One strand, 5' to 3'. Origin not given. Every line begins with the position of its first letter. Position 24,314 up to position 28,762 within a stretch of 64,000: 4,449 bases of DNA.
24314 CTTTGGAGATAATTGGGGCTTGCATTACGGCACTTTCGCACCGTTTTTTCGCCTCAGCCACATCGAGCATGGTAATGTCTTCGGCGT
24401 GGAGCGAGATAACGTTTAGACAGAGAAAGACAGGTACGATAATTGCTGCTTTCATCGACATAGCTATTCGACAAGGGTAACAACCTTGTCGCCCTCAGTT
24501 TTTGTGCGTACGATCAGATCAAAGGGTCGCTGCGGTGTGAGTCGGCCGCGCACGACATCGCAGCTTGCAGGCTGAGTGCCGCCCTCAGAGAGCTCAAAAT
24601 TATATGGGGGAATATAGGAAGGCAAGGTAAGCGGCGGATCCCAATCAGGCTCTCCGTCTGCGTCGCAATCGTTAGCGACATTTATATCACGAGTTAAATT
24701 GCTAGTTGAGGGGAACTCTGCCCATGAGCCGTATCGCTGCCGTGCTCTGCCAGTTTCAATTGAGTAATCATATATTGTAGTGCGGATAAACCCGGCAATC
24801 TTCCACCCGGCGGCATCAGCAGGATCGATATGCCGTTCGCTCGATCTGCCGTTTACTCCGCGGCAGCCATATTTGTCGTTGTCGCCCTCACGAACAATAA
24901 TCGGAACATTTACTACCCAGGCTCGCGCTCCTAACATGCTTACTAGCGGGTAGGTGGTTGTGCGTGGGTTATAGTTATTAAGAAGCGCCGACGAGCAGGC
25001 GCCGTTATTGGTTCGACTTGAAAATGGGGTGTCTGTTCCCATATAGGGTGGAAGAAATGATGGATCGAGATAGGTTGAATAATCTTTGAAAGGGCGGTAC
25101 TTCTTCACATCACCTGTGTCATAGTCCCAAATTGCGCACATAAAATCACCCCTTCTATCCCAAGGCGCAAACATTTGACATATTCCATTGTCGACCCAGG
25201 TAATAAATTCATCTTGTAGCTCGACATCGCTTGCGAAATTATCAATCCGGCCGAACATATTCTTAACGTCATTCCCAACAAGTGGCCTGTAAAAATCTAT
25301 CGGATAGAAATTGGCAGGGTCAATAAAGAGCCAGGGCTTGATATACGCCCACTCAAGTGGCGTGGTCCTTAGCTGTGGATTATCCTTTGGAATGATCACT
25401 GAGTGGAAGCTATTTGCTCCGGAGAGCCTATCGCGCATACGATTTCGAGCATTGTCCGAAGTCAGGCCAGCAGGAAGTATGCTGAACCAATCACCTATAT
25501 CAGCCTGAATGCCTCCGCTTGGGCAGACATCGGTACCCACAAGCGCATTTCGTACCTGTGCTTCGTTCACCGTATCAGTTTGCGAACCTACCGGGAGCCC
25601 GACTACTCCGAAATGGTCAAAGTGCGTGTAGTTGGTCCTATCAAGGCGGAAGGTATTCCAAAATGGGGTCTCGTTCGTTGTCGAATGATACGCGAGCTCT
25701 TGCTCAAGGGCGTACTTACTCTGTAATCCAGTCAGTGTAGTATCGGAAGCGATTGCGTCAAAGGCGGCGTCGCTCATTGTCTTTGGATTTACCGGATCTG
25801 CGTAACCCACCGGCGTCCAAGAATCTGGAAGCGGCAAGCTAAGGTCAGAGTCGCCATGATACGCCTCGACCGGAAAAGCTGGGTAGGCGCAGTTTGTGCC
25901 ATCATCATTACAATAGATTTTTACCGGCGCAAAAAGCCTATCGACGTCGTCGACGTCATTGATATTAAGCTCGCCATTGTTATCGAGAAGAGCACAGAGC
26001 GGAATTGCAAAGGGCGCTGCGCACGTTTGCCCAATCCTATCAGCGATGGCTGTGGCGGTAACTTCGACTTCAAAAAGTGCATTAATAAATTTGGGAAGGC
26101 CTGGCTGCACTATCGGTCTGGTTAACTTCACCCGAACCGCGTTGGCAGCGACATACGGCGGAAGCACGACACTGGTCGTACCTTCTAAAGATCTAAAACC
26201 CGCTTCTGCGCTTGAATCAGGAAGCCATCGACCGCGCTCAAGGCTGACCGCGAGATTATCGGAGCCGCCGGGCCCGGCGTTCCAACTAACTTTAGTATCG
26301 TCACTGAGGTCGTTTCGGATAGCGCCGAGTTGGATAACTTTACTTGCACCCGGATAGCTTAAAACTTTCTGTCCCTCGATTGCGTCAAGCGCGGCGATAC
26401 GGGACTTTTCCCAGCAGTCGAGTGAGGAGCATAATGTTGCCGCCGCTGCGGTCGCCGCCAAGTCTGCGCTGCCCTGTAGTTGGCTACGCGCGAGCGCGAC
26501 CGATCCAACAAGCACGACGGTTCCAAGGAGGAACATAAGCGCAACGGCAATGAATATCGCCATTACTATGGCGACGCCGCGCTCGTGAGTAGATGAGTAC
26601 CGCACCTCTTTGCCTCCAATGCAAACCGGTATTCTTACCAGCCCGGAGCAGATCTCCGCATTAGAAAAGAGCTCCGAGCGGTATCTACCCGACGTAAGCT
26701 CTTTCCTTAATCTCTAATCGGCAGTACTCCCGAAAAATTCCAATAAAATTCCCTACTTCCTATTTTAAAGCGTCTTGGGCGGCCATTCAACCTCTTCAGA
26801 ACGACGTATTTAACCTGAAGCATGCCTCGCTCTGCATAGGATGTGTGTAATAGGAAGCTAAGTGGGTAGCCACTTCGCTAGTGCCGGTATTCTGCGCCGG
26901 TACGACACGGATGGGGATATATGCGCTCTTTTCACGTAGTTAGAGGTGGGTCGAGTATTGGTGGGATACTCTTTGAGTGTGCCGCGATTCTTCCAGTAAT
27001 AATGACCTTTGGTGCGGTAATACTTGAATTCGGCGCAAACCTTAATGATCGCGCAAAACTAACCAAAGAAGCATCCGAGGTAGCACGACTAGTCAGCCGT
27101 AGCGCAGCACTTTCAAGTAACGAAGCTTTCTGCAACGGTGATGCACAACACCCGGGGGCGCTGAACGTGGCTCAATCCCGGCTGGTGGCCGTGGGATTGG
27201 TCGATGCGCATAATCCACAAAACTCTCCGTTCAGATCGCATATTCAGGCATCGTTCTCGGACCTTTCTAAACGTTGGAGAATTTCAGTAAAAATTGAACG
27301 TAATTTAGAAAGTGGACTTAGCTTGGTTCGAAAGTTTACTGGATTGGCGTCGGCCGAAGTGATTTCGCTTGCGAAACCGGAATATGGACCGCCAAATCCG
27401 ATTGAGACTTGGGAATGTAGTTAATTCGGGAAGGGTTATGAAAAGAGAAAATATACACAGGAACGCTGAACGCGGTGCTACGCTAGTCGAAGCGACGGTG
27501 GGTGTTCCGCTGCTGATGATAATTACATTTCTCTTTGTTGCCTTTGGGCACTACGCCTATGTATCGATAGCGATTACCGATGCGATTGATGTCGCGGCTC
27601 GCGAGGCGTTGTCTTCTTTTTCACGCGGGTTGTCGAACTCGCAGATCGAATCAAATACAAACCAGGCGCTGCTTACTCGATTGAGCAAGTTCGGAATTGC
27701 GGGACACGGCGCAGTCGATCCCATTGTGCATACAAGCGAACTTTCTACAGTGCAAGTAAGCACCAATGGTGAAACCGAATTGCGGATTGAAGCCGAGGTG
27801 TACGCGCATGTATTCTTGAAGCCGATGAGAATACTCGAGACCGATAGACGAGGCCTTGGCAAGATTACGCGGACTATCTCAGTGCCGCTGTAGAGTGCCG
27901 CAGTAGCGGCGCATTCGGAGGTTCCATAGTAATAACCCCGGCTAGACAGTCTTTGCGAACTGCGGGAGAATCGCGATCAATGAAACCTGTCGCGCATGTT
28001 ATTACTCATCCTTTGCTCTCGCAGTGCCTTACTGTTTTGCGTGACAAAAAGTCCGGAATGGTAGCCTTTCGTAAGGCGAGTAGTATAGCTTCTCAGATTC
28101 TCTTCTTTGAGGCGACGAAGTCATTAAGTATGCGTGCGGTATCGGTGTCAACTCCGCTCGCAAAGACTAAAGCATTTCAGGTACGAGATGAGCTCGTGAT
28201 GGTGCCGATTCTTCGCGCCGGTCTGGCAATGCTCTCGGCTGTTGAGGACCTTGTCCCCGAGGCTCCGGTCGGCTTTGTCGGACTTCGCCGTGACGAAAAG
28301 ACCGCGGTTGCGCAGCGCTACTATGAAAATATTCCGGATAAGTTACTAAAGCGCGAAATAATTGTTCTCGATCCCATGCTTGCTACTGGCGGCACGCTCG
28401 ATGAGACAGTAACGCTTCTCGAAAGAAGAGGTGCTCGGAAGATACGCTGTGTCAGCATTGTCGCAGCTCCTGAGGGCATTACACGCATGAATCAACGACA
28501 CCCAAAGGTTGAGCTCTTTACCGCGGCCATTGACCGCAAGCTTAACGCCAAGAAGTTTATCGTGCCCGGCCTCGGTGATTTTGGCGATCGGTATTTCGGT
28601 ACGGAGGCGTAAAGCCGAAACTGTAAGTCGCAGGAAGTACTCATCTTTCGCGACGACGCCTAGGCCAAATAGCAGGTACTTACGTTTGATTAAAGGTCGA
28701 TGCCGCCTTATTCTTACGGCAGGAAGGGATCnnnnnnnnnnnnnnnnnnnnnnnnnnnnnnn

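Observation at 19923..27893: Incomplete Tad-like cluster 1: cpaB, a 713-aa TadG-like gene and two TadE-like genes, with GH31 and CE4 genes embedded and no flp, ATPase, platform or secretin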

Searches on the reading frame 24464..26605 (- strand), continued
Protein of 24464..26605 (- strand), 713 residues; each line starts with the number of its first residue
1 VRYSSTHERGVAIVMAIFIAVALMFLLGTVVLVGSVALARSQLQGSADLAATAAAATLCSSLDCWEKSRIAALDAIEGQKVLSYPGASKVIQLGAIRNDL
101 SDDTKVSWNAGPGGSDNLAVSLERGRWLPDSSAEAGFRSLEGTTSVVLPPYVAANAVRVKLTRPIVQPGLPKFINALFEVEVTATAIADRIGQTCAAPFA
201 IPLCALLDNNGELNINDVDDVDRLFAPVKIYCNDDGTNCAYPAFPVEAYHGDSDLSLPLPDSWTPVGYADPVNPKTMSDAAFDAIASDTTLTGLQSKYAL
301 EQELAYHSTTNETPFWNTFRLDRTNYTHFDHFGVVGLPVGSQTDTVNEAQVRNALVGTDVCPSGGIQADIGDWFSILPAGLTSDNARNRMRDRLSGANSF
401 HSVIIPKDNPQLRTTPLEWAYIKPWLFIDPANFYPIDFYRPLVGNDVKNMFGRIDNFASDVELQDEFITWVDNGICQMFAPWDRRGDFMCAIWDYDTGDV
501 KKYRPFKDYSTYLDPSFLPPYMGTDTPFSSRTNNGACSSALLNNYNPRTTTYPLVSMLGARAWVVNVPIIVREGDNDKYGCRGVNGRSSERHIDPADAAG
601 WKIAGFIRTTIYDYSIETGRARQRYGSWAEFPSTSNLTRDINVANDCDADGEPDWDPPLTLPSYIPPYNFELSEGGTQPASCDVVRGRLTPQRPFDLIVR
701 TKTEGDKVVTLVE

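Call 60: predict_structure(alignment_id=A1)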
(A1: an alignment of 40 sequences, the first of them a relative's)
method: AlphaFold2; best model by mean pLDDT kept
length: 699 residues; sequences in the alignment: 40
mean_pLDDT: 71.4   pTM: 0.77
mean pLDDT of the five models: 71.4, 68.8, 67.5, 67.4, 67.1
residues with pLDDT >= 90: 225; 70-90: 179; 50-70: 98; < 50: 197
segments of 3 or more residues with pLDDT < 50: 239-255, 277-301, 408-456, 466-537, 608-610, 613-633, 643-650
pLDDT, mean of each block of 10 residues (from residue 1): 91 90 93 97 92 95 86 77 86 76 87 89 89 82 95 77 91 93 96 90 86 78 73 64 42 48 70 56 42 37 64 84 95 97 92 95 94 92 67 83 62 42 37 43 44 51 55 39 38 35 36 36 42 49 77 93 86 86 89 93 63 47 43 52 46 60 70 81 76 91
secondary structure, 60 per line:
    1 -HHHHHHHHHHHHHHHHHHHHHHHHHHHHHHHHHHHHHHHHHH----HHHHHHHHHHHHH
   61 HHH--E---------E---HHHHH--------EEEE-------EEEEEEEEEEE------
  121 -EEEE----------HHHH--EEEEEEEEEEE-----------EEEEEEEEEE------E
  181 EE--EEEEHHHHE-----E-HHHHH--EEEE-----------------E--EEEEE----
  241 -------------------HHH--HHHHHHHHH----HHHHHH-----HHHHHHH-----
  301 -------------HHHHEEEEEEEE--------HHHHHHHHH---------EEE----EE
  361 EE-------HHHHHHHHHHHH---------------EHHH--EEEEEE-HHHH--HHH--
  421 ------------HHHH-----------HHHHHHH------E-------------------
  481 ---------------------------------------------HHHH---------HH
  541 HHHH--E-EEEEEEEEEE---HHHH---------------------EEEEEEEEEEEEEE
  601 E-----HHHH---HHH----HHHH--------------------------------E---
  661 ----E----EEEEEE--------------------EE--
elements in order (helices of 4 or more, strands of 3 or more residues): H2-43 H48-63 H80-84 E93-96 E104-114 E122-125 H136-139 E142-152 E164-173 E180-182 E185-188 H189-192 H201-205 E208-211 E232-236 H265-273 H278-283 H289-295 H314-317 E318-325 H334-342 E352-354 E359-362 H370-381 E403-408 H410-413 H433-436 H448-454 H526-529 H539-544 E549-558 H562-565 E587-601 H607-610 H621-624 E670-675

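Call 63: fold_search(model_id=the predicted structure, library=pdb)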
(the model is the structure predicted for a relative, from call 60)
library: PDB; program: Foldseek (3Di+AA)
matches with E <= 10: 25; with E <= 0.001: 0
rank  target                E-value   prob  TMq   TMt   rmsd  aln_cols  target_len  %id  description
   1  5ce6                  1.8e+00  0.08  0.09  0.13   7.7       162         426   11  N-terminal domain of FACT complex subunit SPT16 from Cicer arietinum (chickpea) (released 2016-04-13)
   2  8co1_A1               5.1e+00  0.01  0.04  0.05  21.1       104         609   12  Type II Secretion System (released 2024-04-10)
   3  6yft_AA               5.7e+00  0.03  0.06  0.24   6.1        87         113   14  Virus-like particle of Wenzhou levi-like virus 1 (released 2020-09-02)
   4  6zyx_Y                6.0e+00  0.07  0.07  0.04   6.4        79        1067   13  Outer Dynein Arm-Shulin complex - Shulin region from Tetrahymena thermophila (released 2021-01-20)
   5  6zyw_Y                6.0e+00  0.07  0.07  0.04   6.4        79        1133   13  Outer Dynein Arm-Shulin complex - overall structure (Tetrahymena thermophila) (released 2021-01-20)
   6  5ds1_C                6.0e+00  0.02  0.05  0.26  15.0        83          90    8  Core domain of the class II small heat-shock protein HSP 17.7 from Pisum sativum (released 2016-09-28)
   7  3bcm_A                6.4e+00  0.01  0.04  0.12   9.2        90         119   13  Crystal Structure of The Unswapped Form of P19A/L28Q/N67D BS-RNase (released 2008-02-12)
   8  5c3r_D                6.7e+00  0.01  0.05  0.09  16.4       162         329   13  Crystal structure of the full-length Neurospora crassa T7H in complex with alpha-KG and 5-hydroxymethyluracil (5hmU) (released 2015-10-21)
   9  6k73_A                6.7e+00  0.01  0.06  0.13  15.2       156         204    8  Chaperone-tip adhesin complex is vital for synergistic activation of CFA/I fimbriae biogenesis (released 2020-06-10)
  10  9sfp_Q                6.7e+00  0.01  0.05  0.05  13.2       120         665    9  Native cytoplasmic lattices from mouse oocytes (released 2026-03-18)
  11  6k73_B                7.9e+00  0.01  0.06  0.13  15.2       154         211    8  Chaperone-tip adhesin complex is vital for synergistic activation of CFA/I fimbriae biogenesis (released 2020-06-10)
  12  1z9w                  8.4e+00  0.02  0.05  0.25  11.4        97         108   12  Tetrameric structure of apo-7,8-Dihydroneopterin Aldolase from Mycobacterium tuberculosis (released 2005-04-19)
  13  3r4k_D                8.4e+00  0.01  0.07  0.13   8.6        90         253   12  Crystal structure of a putative ICLR transcriptional regulator (TM1040_3717) from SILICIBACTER SP. TM1040 at 2.46 A re (released 2011-04-13)
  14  8ub1_B                8.4e+00  0.01  0.05  0.19  10.4       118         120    8  Structure of Butyl-5'-O-adenosine phosphoramidate/RNase A (released 2024-10-16)
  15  5edv_I                8.4e+00  0.01  0.05  0.16  15.0       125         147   14  Structure of the HOIP-RBR/UbcH5B~ubiquitin transfer complex (released 2016-01-20)
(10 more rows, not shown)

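Call 71: search_solved_structures(query=A1, max_evalue=1)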
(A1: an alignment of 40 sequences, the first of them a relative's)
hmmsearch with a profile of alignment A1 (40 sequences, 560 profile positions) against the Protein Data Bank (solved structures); distinct sequences matched with E-value up to 1: 0.

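Call 73: search_protein_families(library=pfam, alignment_id=A1, max_evalue=0.01)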
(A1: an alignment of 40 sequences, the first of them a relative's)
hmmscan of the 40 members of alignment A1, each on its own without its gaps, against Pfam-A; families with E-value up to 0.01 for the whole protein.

A. member 1, P0001 (699 aa): 2 families
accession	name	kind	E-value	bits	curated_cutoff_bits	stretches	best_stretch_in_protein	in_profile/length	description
PF13400.11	Tad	-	2.5e-05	24.9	22.3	1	2-42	7-46/47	Putative Flp pilus-assembly TadE/G-like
PF09977.15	Tad_C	-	7e-05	24.2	22.1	1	81-174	29-93/93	Putative Tad-like Flp pilus-assembly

B. families by the number of members that match (of 40 scanned): 3 families
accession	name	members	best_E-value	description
PF13400.11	Tad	31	7.5e-09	Putative Flp pilus-assembly TadE/G-like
PF09977.15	Tad_C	14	5e-09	Putative Tad-like Flp pilus-assembly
PF04706.18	Dickkopf_N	1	0.0056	Dickkopf N-terminal cysteine-rich region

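Call 75: find_encoding_contigs(protein=P0132, flank=10000, max_places=2)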
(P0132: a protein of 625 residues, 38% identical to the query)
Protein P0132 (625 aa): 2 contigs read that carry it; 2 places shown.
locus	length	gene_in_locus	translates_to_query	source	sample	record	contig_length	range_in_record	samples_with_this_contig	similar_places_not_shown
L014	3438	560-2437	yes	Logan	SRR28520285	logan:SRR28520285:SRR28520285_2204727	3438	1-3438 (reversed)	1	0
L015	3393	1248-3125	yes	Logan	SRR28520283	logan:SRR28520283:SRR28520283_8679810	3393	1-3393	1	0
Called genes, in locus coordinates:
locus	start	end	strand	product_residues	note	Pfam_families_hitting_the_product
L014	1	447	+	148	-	?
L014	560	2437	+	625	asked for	PF13400:Tad (weak), PF09977:Tad_C (weak)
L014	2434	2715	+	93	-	PF13400:Tad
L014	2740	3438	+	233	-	?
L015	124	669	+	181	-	-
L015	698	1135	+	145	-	PF07811:TadE (faint)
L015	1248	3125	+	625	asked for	PF13400:Tad (weak), PF09977:Tad_C (weak)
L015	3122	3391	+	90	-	?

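Call 76: find_encoding_contigs(protein=P0135, flank=10000, max_places=2)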
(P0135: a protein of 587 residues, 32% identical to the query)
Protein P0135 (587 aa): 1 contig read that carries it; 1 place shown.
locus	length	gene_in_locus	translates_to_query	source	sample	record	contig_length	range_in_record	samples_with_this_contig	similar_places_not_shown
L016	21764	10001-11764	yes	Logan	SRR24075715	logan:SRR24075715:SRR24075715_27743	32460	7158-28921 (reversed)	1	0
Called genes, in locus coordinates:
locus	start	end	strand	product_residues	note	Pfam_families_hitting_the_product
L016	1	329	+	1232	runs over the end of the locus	PF02574:S-methyl_trans, PF00809:Pterin_bind, PF02607:B12-binding_2, PF02310:B12-binding, PF02965:Met_synt_B12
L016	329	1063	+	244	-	PF07264:EI24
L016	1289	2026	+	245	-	-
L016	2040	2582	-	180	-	-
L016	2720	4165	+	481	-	PF04932:Wzy_C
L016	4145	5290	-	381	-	-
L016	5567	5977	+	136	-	PF01325:Fe_dep_repress (weak), PF12802:MarR_2 (weak), PF02742:Fe_dep_repr_C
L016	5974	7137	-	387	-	PF01231:IDO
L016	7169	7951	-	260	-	PF14080:DUF4261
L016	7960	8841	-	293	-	PF01551:Peptidase_M23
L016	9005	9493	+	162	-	-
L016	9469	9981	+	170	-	PF07811:TadE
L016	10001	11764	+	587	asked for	PF13400:Tad (weak)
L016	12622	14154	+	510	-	-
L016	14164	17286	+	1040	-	PF02811:PHP, PF07733:DNA_pol3_alpha, PF17657:DNA_pol3_finger, PF14579:HHH_6, PF01336:tRNA_anti-codon (weak)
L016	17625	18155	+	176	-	PF05598:DUF772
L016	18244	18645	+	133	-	PF01245:Ribosomal_L19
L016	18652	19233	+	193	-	-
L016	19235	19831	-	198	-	PF04519:Bactofilin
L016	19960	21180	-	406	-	PF26686:DUF8575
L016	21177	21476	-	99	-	-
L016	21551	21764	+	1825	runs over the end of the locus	PF00005:ABC_tran (faint), PF01443:Viral_helicase1 (faint), PF02463:SMC_N (faint), PF03193:RsgA_GTPase (faint), PF06745:ATPase (faint), PF13191:AAA_16 (faint), PF17755:UvrA_DNA-bind, PF17760:UvrA_inter, +8 more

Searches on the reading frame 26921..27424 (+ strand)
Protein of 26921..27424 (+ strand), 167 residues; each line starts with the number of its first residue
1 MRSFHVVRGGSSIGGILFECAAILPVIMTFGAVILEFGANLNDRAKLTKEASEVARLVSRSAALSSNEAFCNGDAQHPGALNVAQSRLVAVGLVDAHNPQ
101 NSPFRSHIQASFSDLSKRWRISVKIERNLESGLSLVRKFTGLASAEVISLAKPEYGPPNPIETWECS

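Call 5: search_protein_families(library=pfam, proteins=[window:26921-27424:+], max_evalue=0.1)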
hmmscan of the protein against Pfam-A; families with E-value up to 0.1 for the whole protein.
window:26921-27424:+ (167 aa): 1 family
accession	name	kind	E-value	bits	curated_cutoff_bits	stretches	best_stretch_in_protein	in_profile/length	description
PF07811.17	TadE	-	0.02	15.4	22.9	1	19-56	6-43/43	TadE-like protein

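Call 55: search_protein_families(library=ncbifam, proteins=[window:26921-27424:+], max_evalue=0.01)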
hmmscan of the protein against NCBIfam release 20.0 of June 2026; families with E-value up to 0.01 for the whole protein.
window:26921-27424:+ (167 aa): 0 families

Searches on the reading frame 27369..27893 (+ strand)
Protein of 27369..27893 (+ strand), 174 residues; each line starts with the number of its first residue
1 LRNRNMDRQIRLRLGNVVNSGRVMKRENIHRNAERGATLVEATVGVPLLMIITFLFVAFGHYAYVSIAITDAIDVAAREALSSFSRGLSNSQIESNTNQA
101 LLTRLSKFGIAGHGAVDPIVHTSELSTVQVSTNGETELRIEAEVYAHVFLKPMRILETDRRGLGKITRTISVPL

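Call 5: search_protein_families(library=pfam, proteins=[window:27369-27893:+], max_evalue=0.1)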
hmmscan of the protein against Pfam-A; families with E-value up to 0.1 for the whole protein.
window:27369-27893:+ (174 aa): 1 family
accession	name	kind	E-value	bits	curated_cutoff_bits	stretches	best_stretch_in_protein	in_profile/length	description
PF07811.17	TadE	-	9.9e-07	29.2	22.9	1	36-78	1-43/43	TadE-like protein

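Call 55: search_protein_families(library=ncbifam, proteins=[window:27438-27893:+], max_evalue=0.01)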
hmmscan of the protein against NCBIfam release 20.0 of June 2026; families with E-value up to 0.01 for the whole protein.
window:27438-27893:+ (151 aa): 0 families

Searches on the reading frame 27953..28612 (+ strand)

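Call 5: search_protein_families(library=pfam, proteins=[window:27953-28612:+], max_evalue=0.1)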
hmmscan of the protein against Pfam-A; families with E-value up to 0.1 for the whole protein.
window:27953-28612:+ (219 aa): 3 families
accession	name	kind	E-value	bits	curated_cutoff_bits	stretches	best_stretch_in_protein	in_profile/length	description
PF14681.12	UPRTase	-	3.8e-64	216.4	27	1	16-217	1-206/206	Uracil phosphoribosyltransferase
PF00156.33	Pribosyltran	-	1.2e-11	44.6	26.3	1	77-189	22-141/158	Phosphoribosyl transferase domain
PF24390.1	PRTase-CE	-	0.023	15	27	1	125-193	97-171/253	PRTase-CE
